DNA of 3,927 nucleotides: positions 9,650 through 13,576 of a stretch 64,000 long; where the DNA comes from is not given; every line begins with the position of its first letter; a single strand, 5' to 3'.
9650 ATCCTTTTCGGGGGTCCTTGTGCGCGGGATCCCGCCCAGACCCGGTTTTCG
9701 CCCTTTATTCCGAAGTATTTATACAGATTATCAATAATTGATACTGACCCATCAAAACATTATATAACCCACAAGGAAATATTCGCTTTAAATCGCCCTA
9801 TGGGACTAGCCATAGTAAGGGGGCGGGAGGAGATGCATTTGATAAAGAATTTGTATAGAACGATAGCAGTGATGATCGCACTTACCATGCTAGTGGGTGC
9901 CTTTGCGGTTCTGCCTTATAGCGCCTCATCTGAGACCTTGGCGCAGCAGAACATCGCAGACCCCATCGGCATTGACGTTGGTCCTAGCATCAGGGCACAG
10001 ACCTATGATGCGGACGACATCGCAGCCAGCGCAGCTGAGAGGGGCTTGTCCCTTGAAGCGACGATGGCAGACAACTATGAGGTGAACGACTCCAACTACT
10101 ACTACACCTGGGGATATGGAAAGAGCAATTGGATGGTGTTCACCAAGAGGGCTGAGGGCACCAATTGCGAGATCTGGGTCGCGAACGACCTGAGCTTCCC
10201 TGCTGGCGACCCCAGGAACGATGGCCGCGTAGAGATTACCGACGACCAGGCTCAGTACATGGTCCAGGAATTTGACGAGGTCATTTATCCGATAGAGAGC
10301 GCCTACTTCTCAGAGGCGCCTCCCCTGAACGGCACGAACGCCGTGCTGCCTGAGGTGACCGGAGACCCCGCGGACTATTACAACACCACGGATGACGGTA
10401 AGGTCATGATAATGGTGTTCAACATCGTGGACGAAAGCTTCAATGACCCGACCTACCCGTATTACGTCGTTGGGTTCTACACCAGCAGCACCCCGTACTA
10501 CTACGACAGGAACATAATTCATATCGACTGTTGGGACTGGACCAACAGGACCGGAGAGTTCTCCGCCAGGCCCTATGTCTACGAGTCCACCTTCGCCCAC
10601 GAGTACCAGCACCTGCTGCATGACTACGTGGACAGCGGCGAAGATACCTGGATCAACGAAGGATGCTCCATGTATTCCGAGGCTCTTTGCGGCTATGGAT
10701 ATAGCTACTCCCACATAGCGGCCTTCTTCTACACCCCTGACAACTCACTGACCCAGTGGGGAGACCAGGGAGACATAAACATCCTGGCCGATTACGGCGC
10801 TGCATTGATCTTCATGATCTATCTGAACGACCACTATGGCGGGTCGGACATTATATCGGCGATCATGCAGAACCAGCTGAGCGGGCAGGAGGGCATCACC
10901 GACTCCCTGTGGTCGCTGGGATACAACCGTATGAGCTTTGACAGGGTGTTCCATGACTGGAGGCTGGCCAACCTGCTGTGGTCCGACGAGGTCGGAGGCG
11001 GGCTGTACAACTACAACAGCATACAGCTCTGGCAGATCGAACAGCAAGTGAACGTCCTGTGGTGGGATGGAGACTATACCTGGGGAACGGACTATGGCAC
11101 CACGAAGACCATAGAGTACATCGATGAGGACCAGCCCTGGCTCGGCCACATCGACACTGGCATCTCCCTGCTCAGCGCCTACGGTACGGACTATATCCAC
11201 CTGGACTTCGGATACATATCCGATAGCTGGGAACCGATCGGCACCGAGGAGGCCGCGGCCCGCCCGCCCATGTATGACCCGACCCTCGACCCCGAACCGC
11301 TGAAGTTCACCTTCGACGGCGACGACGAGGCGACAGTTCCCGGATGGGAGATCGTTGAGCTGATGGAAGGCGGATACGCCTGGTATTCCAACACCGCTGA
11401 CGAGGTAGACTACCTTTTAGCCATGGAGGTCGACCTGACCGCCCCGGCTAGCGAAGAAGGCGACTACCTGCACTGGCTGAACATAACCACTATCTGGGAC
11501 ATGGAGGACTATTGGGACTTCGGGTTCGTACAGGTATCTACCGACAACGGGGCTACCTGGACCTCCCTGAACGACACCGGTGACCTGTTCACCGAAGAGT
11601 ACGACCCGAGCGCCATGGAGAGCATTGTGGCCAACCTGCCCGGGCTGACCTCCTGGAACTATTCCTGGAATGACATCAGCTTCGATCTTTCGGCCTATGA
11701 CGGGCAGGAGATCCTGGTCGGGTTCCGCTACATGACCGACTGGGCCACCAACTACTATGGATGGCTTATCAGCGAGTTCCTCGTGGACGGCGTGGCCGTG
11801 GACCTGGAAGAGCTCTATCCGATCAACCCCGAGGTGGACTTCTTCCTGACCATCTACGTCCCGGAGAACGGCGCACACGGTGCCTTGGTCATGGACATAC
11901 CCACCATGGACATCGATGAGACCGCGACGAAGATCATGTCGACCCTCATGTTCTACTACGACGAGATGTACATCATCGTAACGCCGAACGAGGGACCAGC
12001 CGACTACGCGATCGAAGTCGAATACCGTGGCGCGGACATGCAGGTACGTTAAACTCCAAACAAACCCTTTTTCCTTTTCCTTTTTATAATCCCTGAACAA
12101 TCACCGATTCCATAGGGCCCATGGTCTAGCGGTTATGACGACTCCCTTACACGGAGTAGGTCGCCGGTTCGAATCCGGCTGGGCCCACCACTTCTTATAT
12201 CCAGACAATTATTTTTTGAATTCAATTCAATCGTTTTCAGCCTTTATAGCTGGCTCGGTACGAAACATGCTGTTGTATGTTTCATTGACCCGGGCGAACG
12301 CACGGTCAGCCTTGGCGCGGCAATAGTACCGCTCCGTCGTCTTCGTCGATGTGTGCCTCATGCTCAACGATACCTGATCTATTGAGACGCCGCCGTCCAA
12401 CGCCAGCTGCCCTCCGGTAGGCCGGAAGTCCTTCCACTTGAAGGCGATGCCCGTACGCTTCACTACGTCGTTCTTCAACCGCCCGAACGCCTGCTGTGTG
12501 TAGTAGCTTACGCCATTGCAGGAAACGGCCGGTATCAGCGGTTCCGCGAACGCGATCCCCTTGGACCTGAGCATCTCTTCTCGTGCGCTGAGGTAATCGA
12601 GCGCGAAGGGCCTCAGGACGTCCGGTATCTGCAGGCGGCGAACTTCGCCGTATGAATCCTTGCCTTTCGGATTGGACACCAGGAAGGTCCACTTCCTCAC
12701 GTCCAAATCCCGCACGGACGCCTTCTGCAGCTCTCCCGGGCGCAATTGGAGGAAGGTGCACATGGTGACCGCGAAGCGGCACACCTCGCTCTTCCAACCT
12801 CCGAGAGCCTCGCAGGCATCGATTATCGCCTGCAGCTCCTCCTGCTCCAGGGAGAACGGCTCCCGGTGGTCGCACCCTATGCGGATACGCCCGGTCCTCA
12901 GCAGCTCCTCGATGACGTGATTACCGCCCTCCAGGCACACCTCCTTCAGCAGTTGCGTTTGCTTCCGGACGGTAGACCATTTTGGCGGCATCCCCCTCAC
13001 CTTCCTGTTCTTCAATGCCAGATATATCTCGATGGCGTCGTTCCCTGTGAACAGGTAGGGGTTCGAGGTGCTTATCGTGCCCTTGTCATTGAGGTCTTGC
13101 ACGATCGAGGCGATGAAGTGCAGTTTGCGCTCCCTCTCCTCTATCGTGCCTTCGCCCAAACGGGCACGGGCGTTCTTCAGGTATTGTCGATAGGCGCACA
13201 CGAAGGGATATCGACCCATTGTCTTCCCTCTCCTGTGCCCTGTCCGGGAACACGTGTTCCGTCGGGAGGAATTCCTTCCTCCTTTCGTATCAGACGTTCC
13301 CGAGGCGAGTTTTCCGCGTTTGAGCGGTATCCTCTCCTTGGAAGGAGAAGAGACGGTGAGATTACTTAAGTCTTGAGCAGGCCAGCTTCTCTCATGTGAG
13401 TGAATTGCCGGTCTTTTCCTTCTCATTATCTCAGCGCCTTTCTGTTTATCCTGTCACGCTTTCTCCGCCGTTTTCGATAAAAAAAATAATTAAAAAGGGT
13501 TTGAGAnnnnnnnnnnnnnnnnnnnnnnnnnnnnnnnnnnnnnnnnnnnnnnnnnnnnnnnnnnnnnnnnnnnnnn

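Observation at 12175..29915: tRNA-Val-integrated ~17.7 kb island bounded by an exact 14-bp direct repeat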

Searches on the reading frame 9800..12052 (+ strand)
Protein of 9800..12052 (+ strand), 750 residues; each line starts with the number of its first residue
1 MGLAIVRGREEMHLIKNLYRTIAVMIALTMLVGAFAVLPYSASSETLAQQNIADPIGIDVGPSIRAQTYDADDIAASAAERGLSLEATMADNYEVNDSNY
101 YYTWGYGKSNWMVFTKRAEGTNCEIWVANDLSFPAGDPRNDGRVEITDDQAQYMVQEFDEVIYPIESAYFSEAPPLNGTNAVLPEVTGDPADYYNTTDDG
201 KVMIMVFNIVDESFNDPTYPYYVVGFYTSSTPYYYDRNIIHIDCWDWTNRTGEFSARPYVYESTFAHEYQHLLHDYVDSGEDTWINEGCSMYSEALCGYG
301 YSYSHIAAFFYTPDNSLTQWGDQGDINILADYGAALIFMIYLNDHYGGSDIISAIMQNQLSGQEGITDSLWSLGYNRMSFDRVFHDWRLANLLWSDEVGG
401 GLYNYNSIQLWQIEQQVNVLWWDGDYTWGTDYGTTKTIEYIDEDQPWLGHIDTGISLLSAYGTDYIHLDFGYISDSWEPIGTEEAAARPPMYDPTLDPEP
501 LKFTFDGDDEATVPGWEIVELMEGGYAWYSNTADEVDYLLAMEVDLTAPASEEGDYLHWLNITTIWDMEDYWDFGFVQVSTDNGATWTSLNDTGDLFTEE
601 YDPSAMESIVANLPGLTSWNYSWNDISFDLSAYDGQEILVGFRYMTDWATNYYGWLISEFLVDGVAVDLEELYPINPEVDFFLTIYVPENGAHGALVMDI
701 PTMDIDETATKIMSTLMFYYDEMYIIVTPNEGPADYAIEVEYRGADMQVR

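Call 7: search_protein_families(library=pfam, proteins=[window:9800-12052:+], max_evalue=0.01)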
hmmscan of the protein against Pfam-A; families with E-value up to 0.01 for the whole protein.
window:9800-12052:+ (750 aa): 1 family
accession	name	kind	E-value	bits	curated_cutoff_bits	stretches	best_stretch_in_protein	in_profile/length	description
PF20773.4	InhA-like_MAM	-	4.3e-16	59.4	26.9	1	517-661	30-161/191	Immune inhibitor A-like, MAM domain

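Call 14: find_related_loci(query=window:9800-12052:+, collection=genome_contigs, flank=10000)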
Query window:9800-12052:+ (750 aa) in genome_contigs; peptide patterns used: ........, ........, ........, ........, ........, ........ (x = any residue, [..] = any of these).
13 stretches matched a pattern; 8 encode a relative of the query (tblastn E <= 1e-3); 8 distinct loci.
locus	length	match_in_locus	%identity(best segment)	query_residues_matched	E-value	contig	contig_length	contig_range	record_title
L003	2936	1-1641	71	191-741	0e+0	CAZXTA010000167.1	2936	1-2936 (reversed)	MAG TPA_asm: uncultured Methanomassiliicoccus sp. isolate SRP178699_co1_481 genome assembly, contig: NODE_55303_length_2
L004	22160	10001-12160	51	14-747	0e+0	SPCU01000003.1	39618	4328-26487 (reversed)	MAG: Methanomassiliicoccus sp. isolate das_tool.metabat2.44 k141_59630, whole genome shotgun sequence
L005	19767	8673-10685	40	22-741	5e-150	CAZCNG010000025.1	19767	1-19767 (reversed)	MAG TPA_asm: uncultured Methanomassiliicoccaceae archaeon isolate SRP142039_co1_156 genome assembly, contig: NODE_1986_l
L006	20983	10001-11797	41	11-663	1e-125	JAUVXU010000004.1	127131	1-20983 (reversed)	MAG: Methanomicrobia archaeon isolate CSMAG_1224 CSMAG_1224_k141_850353_length_127131_cov_10.3446, whole genome shotgun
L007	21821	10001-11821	39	115-740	2e-106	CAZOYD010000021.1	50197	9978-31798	MAG TPA_asm: uncultured archaeon isolate binchicken_co163_167 genome assembly, contig: NODE_835_length_50197_cov_23.0622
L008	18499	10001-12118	45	14-744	5e-179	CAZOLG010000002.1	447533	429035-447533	MAG TPA_asm: uncultured Methanomassiliicoccales archaeon isolate SRP141376_co1_297 genome assembly, contig: NODE_6_lengt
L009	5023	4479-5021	72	1-180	3e-77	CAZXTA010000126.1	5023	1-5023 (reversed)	MAG TPA_asm: uncultured Methanomassiliicoccus sp. isolate SRP178699_co1_481 genome assembly, contig: NODE_25016_length_5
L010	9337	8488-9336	46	13-299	9e-74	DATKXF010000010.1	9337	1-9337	MAG TPA_asm: Methanomassiliicoccales archaeon isolate SMAG_U14184 k141_3106515, whole genome shotgun sequence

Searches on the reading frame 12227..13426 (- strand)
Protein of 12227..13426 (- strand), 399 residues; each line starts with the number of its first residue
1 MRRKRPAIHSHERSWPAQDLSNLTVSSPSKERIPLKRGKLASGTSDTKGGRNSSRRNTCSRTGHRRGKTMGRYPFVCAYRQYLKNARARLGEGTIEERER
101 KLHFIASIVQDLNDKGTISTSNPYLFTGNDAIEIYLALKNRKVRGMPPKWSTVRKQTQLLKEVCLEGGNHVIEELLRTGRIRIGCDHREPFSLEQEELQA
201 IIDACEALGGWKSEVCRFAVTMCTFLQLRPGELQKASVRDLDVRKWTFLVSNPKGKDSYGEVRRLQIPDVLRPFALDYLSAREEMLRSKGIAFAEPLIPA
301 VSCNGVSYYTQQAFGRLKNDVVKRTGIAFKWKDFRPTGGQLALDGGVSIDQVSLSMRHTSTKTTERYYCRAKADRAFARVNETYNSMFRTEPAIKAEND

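Call 7: search_protein_families(library=pfam, proteins=[window:12227-13426:-], max_evalue=0.01)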
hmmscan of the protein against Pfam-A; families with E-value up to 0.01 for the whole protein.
window:12227-13426:- (399 aa): 1 family
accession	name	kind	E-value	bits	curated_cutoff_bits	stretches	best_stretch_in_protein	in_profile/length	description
PF00589.27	Phage_integrase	-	2e-06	28.2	27.1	1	193-369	3-167/172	Phage integrase family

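Call 12: find_encoding_contigs(protein=window:12227-13426:-, flank=10000, max_places=10)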
Protein window:12227-13426:- (399 aa): no gene with exactly this product is on record in the collection.

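Call 24: search_protein_families(library=phrogs, proteins=[window:12227-13426:-], max_evalue=0.1)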
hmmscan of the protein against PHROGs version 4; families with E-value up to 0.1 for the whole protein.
window:12227-13426:- (399 aa): 2 families
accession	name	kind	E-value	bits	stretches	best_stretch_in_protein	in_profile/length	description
phrog_1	-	integration and excision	2.5e-16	61.1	1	79-371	170-436/611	integrase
phrog_216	-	integration and excision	1.2e-11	45.3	1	189-385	53-241/301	integrase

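Call 25: find_homologous_proteins(query=window:12227-13426:-, max_evalue=0.00001)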
Query window:12227-13426:- (399 aa): 60 proteins with E <= 0.00001 among 6084 candidates.
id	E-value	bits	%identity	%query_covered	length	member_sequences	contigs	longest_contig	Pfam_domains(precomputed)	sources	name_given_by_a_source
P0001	4.4e-252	854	94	100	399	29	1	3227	PF00589.28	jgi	-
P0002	6.8e-190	649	85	82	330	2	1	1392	-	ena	-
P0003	1.4e-172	592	78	83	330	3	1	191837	-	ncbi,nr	ncbi:MAG: site-specific integrase [Methanomassiliicoccales archaeon]|nr:site-specific integrase [Met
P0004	1.5e-165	569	65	99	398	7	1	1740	PF00589.28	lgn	-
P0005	1.1e-159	550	65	95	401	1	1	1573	-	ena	-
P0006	6.5e-158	544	73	82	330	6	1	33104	-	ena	-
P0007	8.1e-156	537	72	81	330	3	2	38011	PF00589.28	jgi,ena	-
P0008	3.7e-153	528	65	91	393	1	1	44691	PF00589.28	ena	-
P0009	1.5e-152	526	71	82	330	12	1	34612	-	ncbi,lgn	-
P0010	3.1e-151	522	70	82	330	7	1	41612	-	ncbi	-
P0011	2.1e-147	509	60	96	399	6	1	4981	PF00589.28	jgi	-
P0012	2.3e-146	506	69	82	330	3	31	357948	-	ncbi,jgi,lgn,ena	jgi:integrase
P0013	2.1e-144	499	67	83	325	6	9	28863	-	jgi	jgi:integrase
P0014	1.1e-136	474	66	82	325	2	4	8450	PF00589.28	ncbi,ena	-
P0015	1.1e-136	474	64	83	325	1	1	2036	PF00589.28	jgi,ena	-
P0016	2.6e-136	473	64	83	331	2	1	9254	PF00589.28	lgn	-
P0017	2.9e-135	469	64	83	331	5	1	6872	PF00589.28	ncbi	ncbi:MAG: site-specific integrase, partial [Methanomassiliicoccales archaeon]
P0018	4.2e-135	469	66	82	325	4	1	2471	PF00589.28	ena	-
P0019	9.3e-133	461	64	83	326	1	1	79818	PF00589.28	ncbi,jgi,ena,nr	ncbi:MAG TPA: site-specific integrase [Methanomassiliicoccales archaeon]|nr:site-specific integrase 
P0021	1.5e-130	454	61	83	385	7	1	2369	PF00589.28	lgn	-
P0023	5.5e-128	445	68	74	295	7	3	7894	PF00589.28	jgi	jgi:integrase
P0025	1.8e-126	440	58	83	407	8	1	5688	PF00589.28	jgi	-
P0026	7.3e-126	438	61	81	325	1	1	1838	PF00589.28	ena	-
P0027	3.9e-124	433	56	87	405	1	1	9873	PF00589.28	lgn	-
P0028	3.4e-122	426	59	82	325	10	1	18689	PF00589.28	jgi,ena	-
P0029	3.8e-122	426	50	100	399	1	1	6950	PF00589.28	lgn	-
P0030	5.8e-122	426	56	87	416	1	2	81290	PF00589.28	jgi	-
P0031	4.4e-121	423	58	81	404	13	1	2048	PF00589.28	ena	-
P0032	6.1e-119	416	57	82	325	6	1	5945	PF00589.28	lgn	-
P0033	1.4e-118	414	57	82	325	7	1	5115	PF00589.28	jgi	-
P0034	2.6e-118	414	58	83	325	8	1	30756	PF00589.28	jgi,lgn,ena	-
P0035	2.1e-117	411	62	78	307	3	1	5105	PF00589.28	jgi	jgi:integrase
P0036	4.3e-117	410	58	82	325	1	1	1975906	PF00589.28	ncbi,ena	-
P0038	6.4e-105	369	72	56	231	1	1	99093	PF00589.28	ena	-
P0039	3.8e-94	334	60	62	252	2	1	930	PF00589.28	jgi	-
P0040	9.5e-85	303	63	53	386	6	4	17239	PF00665.33,PF02796.22,PF00589.28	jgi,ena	-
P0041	3.2e-80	288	42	86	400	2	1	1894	PF00589.28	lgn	-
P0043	9.4e-49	185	34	79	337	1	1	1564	PF00589.28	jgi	-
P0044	1.2e-47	181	37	75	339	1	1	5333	PF00589.28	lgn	-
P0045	9.4e-46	175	33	79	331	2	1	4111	PF00589.28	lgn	-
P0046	3.5e-45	173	34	81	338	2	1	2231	PF00589.28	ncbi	ncbi:MAG: site-specific integrase [Thermoplasmata archaeon]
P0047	1.6e-38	151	31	84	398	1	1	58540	PF00589.28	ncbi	ncbi:MAG: site-specific integrase [Thermoplasmata archaeon]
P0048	4.8e-37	146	32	79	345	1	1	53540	PF00589.28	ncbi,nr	ncbi:MAG: site-specific tyrosine recombinase XerD [Methanomassiliicoccales archaeon PtaU1.Bin124]|nr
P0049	1.1e-36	145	30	79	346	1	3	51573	PF00589.28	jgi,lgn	jgi:integrase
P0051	7.7e-36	142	33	79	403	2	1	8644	PF00589.28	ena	-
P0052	8.3e-36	142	32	79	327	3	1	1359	PF00589.28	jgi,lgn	-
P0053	8.7e-36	142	31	79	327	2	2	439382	PF00589.28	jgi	jgi:integrase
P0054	4.7e-34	136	32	78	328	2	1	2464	PF00589.28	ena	-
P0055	6.9e-34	136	31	90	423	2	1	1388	PF00589.28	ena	-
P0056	1.3e-31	128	30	81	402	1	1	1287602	PF00589.28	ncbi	ncbi:MAG: tyrosine-type recombinase/integrase [Methanomassiliicoccales archaeon]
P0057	5.4e-29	119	33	62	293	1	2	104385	PF00589.28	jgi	jgi:integrase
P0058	3.8e-28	117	29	86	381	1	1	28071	PF00589.28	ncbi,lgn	-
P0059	2.9e-27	114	28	79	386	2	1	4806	PF00589.28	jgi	-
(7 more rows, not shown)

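Call 26: find_encoding_contigs(protein=P0003, flank=10000, max_places=3)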
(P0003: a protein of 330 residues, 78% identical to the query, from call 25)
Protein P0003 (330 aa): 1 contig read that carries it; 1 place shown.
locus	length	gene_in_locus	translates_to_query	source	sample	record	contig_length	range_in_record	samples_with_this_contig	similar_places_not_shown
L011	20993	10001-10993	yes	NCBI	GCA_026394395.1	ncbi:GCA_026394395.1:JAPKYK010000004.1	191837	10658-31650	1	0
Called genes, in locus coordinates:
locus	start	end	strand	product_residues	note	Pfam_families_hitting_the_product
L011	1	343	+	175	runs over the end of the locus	PF27235:AF_1680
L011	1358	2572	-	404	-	-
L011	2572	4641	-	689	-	PF02384:N6_Mtase (faint), PF07669:Eco57I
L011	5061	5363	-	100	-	-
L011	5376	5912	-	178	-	PF01867:Cas_Cas1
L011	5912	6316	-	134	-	PF12773:DZR (faint)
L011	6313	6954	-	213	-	PF13240:Zn_Ribbon_1 (weak)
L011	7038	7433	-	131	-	-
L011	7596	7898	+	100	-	-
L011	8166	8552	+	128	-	-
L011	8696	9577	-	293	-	-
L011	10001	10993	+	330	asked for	-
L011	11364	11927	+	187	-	PF10050:DUF2284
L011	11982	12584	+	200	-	PF00440:TetR_N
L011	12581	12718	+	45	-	-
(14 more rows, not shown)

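Call 27: find_encoding_contigs(protein=P0012, flank=10000, max_places=4)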
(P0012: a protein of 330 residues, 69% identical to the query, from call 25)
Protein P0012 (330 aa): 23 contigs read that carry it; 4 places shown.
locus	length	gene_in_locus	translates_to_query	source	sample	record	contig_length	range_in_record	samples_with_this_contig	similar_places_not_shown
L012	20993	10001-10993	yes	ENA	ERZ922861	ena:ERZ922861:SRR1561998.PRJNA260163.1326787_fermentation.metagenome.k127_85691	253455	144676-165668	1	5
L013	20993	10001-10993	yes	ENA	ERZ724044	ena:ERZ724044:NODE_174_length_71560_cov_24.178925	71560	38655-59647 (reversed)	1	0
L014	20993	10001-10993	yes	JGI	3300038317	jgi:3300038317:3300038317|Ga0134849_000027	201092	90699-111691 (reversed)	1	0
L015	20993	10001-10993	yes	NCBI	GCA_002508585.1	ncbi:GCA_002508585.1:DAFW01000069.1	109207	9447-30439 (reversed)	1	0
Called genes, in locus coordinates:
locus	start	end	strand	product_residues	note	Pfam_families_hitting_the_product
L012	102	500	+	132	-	-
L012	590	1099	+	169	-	-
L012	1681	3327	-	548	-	-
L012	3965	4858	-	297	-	PF13737:DDE_Tnp_1_5, PF01609:DDE_Tnp_1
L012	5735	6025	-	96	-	-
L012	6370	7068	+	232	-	-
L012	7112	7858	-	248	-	-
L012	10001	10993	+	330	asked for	-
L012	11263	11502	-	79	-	-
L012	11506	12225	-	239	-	PF00106:adh_short, PF08659:KR, PF01370:Epimerase (weak), PF13561:adh_short_C2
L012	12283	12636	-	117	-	-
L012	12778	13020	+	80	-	-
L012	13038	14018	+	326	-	PF00814:TsaD, PF22521:HypF_C_2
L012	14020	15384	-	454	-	PF01368:DHH, PF02272:DHHA1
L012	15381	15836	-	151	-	PF08069:Ribosomal_S13_N, PF00312:Ribosomal_S15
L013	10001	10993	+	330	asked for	-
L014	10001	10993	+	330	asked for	-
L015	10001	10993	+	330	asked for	-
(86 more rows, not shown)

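Call 28: find_encoding_contigs(protein=P0036, flank=10000, max_places=3)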
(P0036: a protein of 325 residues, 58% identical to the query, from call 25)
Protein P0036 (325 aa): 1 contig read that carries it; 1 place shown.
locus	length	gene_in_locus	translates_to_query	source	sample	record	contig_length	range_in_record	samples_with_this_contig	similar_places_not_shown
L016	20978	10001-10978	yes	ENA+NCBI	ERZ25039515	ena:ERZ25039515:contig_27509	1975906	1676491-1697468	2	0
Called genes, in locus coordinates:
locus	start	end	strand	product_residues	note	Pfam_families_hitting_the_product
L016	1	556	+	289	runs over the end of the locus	-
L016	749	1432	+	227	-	-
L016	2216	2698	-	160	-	-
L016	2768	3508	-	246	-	-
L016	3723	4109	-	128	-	-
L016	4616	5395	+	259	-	-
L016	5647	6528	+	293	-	-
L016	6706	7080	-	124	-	-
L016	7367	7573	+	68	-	-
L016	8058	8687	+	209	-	-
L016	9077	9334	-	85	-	-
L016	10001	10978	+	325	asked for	PF00589:Phage_integrase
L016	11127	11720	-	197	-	PF01558:POR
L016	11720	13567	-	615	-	PF01855:POR_N, PF02775:TPP_enzyme_C, PF12797:Fer4_2 (faint), PF00037:Fer4 (faint)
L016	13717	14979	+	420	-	PF00330:Aconitase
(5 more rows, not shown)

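Call 52: find_related_loci(query=window:12227-13219:-, collection=viral_contigs, flank=10000)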
Query window:12227-13219:- (330 aa) in viral_contigs; peptide patterns used: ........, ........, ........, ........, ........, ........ (x = any residue, [..] = any of these).
5 stretches matched a pattern, but none encodes a relative of the query by tblastn (E <= 1e-3).

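Call 59: search_protein_families(library=ncbifam, proteins=[window:12227-13219:-], max_evalue=0.1)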
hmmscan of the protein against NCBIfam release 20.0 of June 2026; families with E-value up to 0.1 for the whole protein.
window:12227-13219:- (330 aa): 1 family
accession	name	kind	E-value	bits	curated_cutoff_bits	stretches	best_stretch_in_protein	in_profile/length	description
NF040815.2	recomb_XerA_Arch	equivalog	0.00019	21.1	220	1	116-299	89-252/263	site-specific tyrosine recombinase/integron integrase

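Call 72: search_solved_structures(query=window:12227-13219:-, max_evalue=0.01)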
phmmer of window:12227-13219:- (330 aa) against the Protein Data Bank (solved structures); distinct sequences matched with E-value up to 0.01: 1.
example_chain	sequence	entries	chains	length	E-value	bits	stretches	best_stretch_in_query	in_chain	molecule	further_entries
5nmo_A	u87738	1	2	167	0.0021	20.5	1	22-126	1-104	Chromosome partition protein Smc,Chromosome partition protein Smc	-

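Call 118: search_dna_similar(query=window:12227-13219:-, collection=phages, mode=protein, max_evalue=0.00001, max_rows=8)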
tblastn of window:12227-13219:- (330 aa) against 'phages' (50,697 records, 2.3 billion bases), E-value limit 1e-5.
No match.
